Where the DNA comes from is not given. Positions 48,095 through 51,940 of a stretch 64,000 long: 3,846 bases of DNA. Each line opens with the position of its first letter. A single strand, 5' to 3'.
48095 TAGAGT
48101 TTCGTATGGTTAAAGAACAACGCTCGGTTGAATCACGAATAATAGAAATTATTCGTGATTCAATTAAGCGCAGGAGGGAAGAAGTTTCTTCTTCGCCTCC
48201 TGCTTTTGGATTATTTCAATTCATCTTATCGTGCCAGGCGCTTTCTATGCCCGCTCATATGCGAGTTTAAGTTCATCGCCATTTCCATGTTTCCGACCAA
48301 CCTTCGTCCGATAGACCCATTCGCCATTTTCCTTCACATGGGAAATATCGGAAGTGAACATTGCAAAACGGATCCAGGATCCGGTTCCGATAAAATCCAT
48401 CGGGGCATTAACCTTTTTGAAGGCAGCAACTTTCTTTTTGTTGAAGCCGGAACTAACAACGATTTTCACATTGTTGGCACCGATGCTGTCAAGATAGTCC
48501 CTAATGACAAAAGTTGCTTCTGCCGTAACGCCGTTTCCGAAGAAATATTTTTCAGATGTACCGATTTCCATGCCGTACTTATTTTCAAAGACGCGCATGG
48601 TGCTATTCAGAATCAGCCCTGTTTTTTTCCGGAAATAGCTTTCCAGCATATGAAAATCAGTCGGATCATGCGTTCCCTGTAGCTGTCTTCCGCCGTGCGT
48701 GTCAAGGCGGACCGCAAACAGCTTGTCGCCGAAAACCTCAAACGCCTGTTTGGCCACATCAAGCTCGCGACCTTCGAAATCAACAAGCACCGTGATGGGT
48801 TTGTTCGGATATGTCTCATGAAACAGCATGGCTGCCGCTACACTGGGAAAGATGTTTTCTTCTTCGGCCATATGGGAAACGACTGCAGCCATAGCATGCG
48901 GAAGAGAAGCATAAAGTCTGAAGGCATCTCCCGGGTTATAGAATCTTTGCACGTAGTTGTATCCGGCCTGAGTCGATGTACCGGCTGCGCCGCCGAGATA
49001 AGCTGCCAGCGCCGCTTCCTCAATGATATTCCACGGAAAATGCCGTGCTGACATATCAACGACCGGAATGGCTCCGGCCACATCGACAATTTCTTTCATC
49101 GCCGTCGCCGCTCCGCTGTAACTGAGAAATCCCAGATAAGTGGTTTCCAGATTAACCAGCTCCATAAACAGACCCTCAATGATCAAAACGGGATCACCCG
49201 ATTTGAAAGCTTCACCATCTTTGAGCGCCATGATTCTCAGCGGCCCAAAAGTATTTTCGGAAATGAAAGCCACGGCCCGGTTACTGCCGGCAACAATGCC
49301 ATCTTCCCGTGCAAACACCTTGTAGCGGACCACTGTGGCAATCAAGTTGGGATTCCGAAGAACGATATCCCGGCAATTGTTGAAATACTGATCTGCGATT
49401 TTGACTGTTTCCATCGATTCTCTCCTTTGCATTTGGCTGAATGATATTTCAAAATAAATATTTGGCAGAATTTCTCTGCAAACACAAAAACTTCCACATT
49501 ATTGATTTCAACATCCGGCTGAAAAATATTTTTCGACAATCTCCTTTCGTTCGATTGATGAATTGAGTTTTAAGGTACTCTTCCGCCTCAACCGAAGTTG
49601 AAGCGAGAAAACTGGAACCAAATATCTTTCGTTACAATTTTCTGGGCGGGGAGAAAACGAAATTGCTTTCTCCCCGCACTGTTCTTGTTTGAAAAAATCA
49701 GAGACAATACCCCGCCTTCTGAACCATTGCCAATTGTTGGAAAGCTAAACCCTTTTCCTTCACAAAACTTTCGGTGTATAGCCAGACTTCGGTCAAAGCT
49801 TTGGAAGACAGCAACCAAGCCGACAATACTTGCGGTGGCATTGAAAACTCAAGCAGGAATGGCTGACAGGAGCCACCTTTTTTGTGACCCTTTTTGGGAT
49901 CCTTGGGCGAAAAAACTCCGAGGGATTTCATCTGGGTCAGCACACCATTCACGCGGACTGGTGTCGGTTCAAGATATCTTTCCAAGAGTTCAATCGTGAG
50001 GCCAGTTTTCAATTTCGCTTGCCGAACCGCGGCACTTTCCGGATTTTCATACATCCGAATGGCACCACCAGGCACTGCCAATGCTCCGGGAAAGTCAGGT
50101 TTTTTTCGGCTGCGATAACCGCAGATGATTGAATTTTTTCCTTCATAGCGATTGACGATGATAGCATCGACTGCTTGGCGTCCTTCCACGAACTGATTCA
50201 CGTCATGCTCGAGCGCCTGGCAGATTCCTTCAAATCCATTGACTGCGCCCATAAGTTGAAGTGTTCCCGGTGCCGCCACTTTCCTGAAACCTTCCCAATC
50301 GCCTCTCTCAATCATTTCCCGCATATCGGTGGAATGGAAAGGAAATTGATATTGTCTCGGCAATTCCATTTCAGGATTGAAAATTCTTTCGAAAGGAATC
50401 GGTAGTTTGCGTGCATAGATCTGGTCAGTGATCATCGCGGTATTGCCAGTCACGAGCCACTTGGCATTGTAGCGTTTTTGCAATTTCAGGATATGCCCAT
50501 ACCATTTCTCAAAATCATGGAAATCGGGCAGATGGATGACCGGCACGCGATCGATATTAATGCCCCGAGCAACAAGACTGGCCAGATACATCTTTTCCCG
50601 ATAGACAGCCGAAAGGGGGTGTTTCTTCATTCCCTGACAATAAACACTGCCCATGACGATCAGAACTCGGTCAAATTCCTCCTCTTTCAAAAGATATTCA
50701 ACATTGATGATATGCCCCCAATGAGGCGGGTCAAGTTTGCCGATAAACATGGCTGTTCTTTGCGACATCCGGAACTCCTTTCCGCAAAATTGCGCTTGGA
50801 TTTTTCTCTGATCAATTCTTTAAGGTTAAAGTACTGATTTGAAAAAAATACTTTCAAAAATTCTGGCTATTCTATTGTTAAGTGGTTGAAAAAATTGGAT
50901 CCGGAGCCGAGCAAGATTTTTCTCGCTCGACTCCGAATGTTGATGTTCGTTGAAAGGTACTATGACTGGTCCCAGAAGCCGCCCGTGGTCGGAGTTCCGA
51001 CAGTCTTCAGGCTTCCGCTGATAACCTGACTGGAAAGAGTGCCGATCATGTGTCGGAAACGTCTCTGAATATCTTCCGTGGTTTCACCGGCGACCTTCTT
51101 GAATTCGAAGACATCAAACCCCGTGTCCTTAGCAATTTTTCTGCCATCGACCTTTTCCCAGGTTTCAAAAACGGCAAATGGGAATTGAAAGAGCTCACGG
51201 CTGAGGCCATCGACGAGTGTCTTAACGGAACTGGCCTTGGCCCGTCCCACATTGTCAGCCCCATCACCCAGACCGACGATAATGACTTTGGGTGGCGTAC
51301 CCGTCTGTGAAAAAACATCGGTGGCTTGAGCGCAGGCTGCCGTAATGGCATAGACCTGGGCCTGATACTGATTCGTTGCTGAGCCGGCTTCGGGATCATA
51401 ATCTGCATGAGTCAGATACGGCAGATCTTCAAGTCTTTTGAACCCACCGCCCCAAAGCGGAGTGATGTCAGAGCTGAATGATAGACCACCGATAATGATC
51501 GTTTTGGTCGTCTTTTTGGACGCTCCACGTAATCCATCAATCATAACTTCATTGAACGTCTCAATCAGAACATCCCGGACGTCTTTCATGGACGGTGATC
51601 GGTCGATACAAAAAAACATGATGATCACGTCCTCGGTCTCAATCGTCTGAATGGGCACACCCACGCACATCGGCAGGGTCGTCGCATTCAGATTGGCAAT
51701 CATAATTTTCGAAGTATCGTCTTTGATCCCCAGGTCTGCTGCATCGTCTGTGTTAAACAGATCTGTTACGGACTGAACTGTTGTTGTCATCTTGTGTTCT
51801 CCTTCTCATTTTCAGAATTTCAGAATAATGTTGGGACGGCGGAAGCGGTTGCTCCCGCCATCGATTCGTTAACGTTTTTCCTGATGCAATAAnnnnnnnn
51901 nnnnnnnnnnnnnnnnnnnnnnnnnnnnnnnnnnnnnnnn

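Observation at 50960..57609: TerY-P-like signalling triad (vWA, Ser/Thr kinase with Zn ribbon, PP2C) enclosing a nicotinamidase fusion, embedded in a GC-shifted NAD salvage cluster with an NrtR-like regulator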

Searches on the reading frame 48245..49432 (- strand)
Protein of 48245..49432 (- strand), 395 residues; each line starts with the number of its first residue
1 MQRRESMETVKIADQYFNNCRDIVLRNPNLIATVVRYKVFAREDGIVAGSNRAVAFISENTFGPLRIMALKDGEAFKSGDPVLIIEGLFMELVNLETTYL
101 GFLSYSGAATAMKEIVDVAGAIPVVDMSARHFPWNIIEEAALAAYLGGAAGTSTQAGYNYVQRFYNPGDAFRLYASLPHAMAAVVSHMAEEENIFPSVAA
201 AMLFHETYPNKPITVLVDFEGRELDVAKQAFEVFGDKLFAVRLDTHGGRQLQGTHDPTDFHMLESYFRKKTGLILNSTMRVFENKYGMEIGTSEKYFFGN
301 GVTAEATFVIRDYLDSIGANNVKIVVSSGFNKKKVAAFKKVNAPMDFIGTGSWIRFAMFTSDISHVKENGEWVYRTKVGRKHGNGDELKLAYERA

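Call 3: search_protein_families(library=pfam, proteins=[window:48245-49432:-], max_evalue=0.01)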
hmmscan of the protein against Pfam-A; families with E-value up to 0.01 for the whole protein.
window:48245-49432:- (395 aa): 1 family
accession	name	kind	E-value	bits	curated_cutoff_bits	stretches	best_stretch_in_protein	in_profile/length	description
PF02749.22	QRPTase_N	-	1.1e-12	48.4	27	1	30-105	9-80/82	Quinolinate phosphoribosyl transferase, N-terminal domain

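Call 9: search_protein_families(library=ncbifam, proteins=[window:48245-49432:-], max_evalue=0.01)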
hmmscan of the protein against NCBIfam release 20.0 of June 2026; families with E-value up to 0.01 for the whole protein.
window:48245-49432:- (395 aa): 10 families
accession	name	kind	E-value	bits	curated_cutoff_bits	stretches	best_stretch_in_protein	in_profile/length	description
NF005529.0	PRK07188.1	equivalog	5.2e-41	140.8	378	2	5-246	17-244/358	nicotinate phosphoribosyltransferase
NF006415.0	PRK08662.1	equivalog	7.1e-37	127.1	243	2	4-250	9-240/381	nicotinate phosphoribosyltransferase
NF006698.0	PRK09243.1-5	equivalog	1e-17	64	531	2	52-245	90-264/440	nicotinate phosphoribosyltransferase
TIGR01513.1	NAPRTase_put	equivalog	1.9e-16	60.1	297.4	2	56-161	79-186/452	nicotinate phosphoribosyltransferase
NF006696.0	PRK09243.1-3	equivalog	1.3e-10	40.5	503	2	66-163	99-199/451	nicotinate phosphoribosyltransferase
NF006695.0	PRK09243.1-2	equivalog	1.6e-10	40.2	469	1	65-156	93-187/480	nicotinate phosphoribosyltransferase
NF009131.0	PRK12484.1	equivalog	2.6e-09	36.3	330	2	66-156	93-185/455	nicotinate phosphoribosyltransferase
TIGR00078.1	nadC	equivalog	8.9e-08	31.7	198.4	1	36-121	28-113/269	carboxylating nicotinate-nucleotide diphosphorylase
NF006694.0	PRK09243.1-1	equivalog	1.6e-05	23.7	663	0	66-156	95-188/485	nicotinate phosphoribosyltransferase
NF006697.0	PRK09243.1-4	equivalog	0.0058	15.2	776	0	66-154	96-186/488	nicotinate phosphoribosyltransferase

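Call 10: search_protein_families(library=padloc, proteins=[window:48245-49432:-], max_evalue=0.01)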
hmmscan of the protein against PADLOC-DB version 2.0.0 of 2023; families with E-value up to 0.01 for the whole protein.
window:48245-49432:- (395 aa): 0 families

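Call 11: search_protein_families(library=phrogs, proteins=[window:48245-49432:-], max_evalue=0.01)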
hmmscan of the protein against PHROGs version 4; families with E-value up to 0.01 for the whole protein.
window:48245-49432:- (395 aa): 0 families

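Call 81: search_dna_similar(query=window:48245-49432:-, collection=phages, mode=protein, max_rows=10)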
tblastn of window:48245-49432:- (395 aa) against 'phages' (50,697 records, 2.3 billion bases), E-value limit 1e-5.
No match.

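Call 111: search_solved_structures(query=window:48245-49432:-, max_evalue=0.001)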
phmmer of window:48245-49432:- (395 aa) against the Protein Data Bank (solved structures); distinct sequences matched with E-value up to 0.001: 3.
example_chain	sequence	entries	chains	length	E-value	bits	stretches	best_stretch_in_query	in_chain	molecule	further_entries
2i14_A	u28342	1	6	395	4.6e-11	45.6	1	56-250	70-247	Nicotinate-nucleotide pyrophosphorylase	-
1ytd_A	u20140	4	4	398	0.00091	21.6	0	81-184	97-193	nicotinate phosphoribosyltransferase from Thermoplasma acidophilum | Nicotinate Phosphoribosyltransferase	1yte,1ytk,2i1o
2b7n_A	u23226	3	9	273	0.00095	21.5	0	39-121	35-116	Probable nicotinate-nucleotide pyrophosphorylase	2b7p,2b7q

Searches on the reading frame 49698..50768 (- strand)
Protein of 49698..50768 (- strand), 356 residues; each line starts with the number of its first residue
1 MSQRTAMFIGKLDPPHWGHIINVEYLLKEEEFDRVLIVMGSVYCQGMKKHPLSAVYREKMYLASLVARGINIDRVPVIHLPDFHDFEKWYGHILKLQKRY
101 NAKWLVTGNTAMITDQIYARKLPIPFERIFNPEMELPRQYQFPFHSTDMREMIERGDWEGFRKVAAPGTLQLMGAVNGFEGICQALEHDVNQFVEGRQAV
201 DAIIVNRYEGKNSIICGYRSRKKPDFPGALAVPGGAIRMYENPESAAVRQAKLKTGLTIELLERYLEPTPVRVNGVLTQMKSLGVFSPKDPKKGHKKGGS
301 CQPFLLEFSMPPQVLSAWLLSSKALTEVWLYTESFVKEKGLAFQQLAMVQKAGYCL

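Call 3: search_protein_families(library=pfam, proteins=[window:49698-50768:-], max_evalue=0.01)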
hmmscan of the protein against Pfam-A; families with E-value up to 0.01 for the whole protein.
window:49698-50768:- (356 aa): 2 families
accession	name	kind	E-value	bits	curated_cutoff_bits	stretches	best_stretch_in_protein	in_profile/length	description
PF00293.34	NUDIX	-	5.8e-06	26.8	21.1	1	199-263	5-67/134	NUDIX domain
PF01467.32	CTP_transf_like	-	0.0053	17.4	21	1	7-114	1-93/133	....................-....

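Call 9: search_protein_families(library=ncbifam, proteins=[window:49698-50768:-], max_evalue=0.01)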
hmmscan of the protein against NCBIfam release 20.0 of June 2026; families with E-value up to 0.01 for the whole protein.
window:49698-50768:- (356 aa): 12 families
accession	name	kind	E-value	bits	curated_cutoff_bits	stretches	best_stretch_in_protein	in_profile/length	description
NF002243.0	PRK01153.1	subfamily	5.2e-12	45.7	127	1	6-190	3-171/175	nicotinamide-nucleotide adenylyltransferase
NF003789.0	PRK05379.2-1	equivalog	2.1e-11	43.4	355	1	4-92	8-94/312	bifunctional nicotinamide mononucleotide adenylyltransferase/ADP-ribose pyrophosphatase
NF003790.0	PRK05379.2-2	equivalog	3.7e-08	32.9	403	1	6-90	22-105/354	bifunctional nicotinamide mononucleotide adenylyltransferase/ADP-ribose pyrophosphatase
NF003785.0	PRK05379.1-1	equivalog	5.1e-08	32.5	418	1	6-93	5-91/347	bifunctional nicotinamide-nucleotide adenylyltransferase/Nudix hydroxylase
NF010365.0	PRK13793.1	equivalog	4.3e-06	26.5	198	1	7-95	8-92/196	nicotinate-nicotinamide nucleotide adenylyltransferase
NF003791.0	PRK05379.2-3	equivalog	4.6e-06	26.1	409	1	5-83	7-81/340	bifunctional nicotinamide-nucleotide adenylyltransferase/Nudix hydroxylase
NF003786.0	PRK05379.1-2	equivalog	1.2e-05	24.7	397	1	6-82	17-89/354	bifunctional nicotinamide-nucleotide adenylyltransferase/Nudix hydroxylase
NF003787.0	PRK05379.1-4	equivalog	2.9e-05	23.2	449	0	6-79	12-81/346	bifunctional nicotinamide-nucleotide adenylyltransferase/Nudix hydroxylase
TIGR00125.1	cyt_tran_rel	domain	3.8e-05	23.8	27.7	1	6-65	2-59/65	adenylyltransferase/cytidyltransferase family protein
TIGR01527.1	arch_NMN_Atrans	equivalog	5.5e-05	22.8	181.2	1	6-104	2-98/167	nicotinamide-nucleotide adenylyltransferase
NF041652.1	Nud_hyd_Dein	equivalog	0.00067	19.9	200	1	211-266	26-80/152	Nudix hydrolase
TIGR00482.1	TIGR00482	equivalog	0.00091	19.3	112.45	1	8-61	2-53/194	nicotinate (nicotinamide) nucleotide adenylyltransferase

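Call 10: search_protein_families(library=padloc, proteins=[window:49698-50768:-], max_evalue=0.01)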
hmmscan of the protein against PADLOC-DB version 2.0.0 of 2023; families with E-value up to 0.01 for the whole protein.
window:49698-50768:- (356 aa): 0 families

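Call 11: search_protein_families(library=phrogs, proteins=[window:49698-50768:-], max_evalue=0.01)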
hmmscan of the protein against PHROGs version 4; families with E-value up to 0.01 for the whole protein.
window:49698-50768:- (356 aa): 2 families
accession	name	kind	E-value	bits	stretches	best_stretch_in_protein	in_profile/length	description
phrog_395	-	other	6.6e-05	23.8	1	4-74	12-80/373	cytidyltransferase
phrog_1198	-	other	0.0063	17.3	1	197-261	38-97/253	MutT/NUDIX hydrolase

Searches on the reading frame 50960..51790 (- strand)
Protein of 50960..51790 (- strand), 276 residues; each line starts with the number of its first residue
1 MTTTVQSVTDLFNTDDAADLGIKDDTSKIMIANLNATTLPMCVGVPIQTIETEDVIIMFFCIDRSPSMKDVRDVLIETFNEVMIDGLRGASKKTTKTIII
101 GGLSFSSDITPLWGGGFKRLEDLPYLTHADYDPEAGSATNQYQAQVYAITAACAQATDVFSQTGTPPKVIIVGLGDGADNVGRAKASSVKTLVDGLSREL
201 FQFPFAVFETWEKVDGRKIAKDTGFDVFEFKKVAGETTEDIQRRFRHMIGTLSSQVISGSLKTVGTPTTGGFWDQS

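Call 3: search_protein_families(library=pfam, proteins=[window:50960-51790:-], max_evalue=0.01)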
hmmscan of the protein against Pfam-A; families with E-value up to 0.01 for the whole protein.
window:50960-51790:- (276 aa): 1 family
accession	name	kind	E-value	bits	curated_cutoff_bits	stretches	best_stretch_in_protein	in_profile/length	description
PF18469.7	PH_18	-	0.0089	16.5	26.6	0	20-84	39-102/140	Pleckstrin homology domain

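Call 9: search_protein_families(library=ncbifam, proteins=[window:50960-51790:-], max_evalue=0.01)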
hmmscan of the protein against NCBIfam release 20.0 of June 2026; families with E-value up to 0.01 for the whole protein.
window:50960-51790:- (276 aa): 0 families

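Call 10: search_protein_families(library=padloc, proteins=[window:50960-51790:-], max_evalue=0.01)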
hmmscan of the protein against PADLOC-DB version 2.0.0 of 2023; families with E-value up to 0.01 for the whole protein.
window:50960-51790:- (276 aa): 0 families

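Call 11: search_protein_families(library=phrogs, proteins=[window:50960-51790:-], max_evalue=0.01)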
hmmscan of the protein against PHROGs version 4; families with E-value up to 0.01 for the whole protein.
window:50960-51790:- (276 aa): 1 family
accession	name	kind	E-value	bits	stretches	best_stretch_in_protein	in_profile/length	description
phrog_7371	-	unknown function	2.6e-05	24.9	1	53-194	5-126/204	-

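Call 34: find_homologous_proteins(query=window:50960-51790:-, max_evalue=0.001)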
Query window:50960-51790:- (276 aa): 32 proteins with E <= 0.001 among 1102 candidates.
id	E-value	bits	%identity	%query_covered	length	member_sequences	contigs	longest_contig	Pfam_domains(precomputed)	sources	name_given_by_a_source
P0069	6.0e-179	611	100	100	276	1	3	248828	-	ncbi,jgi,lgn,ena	ncbi:MAG: hypothetical protein WC848_05270 [Parcubacteria group bacterium]|jgi:hypothetical protein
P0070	2.2e-153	527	86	99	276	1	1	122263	-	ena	-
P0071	7.8e-112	391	67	99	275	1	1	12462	-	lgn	-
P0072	3.7e-106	372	62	99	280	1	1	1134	-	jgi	jgi:hypothetical protein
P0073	4.3e-106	372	64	96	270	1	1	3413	-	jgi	jgi:hypothetical protein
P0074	3.3e-105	369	62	97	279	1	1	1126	-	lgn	-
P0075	9.9e-105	368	63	96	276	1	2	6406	-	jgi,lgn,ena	-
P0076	1.3e-104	367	62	97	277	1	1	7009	-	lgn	-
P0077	3.1e-104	366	63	98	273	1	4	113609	-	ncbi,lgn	ncbi:MAG: hypothetical protein WAV31_03635 [Candidatus Moraniibacteriota bacterium]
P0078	3.8e-104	366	61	99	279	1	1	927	-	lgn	-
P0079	2.9e-103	363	59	99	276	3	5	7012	-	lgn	-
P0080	1.1e-99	351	61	98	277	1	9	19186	-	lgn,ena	-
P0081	2.7e-97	343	57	100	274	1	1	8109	-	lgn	-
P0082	4.3e-96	339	59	96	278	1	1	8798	-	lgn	-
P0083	1.1e-95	338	58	97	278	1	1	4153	-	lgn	-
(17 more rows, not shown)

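Call 37: search_solved_structures(query=A2, max_evalue=1)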
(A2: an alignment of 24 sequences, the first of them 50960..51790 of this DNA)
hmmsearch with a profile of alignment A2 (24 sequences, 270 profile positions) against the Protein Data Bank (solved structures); distinct sequences matched with E-value up to 1: 24.
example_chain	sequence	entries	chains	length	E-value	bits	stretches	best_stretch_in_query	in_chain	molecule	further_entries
4cn8_A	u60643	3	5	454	0.0003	23.5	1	58-220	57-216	PROXIMAL THREAD MATRIX PROTEIN 1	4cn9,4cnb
9c4f_I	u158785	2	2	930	0.0011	21.7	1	57-207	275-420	Inter-alpha-trypsin inhibitor heavy chain H4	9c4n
4rck_A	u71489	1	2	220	0.027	17.2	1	143-238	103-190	Hypothetical membrane spanning protein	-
6fpy_A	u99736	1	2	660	0.14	14.8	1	57-195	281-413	Inter-alpha-trypsin inhibitor heavy chain H1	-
1n9z_A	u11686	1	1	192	0.14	14.8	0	57-91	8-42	Integrin alpha-M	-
8ql1_A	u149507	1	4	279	0.3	13.7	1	58-175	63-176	NDE1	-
1na5_A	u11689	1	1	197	0.33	13.6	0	57-91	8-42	Integrin alpha-M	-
1bhq_1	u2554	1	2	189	0.34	13.5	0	57-91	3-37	CD11B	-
1mf7_A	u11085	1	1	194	0.34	13.5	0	57-91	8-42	INTEGRIN ALPHA M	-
1bho_1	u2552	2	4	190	0.34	13.5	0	57-91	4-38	CD11B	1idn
3q3g_G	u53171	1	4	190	0.34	13.5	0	57-91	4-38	Integrin alpha-M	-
8voh_A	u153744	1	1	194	0.36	13.5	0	57-91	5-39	Integrin alpha-M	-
6rhw_C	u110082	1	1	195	0.36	13.5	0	57-91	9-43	Integrin alpha-M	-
1jlm_A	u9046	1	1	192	0.36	13.4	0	57-91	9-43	INTEGRIN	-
8voi_A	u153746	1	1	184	0.39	13.3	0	57-91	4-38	Integrin alpha-M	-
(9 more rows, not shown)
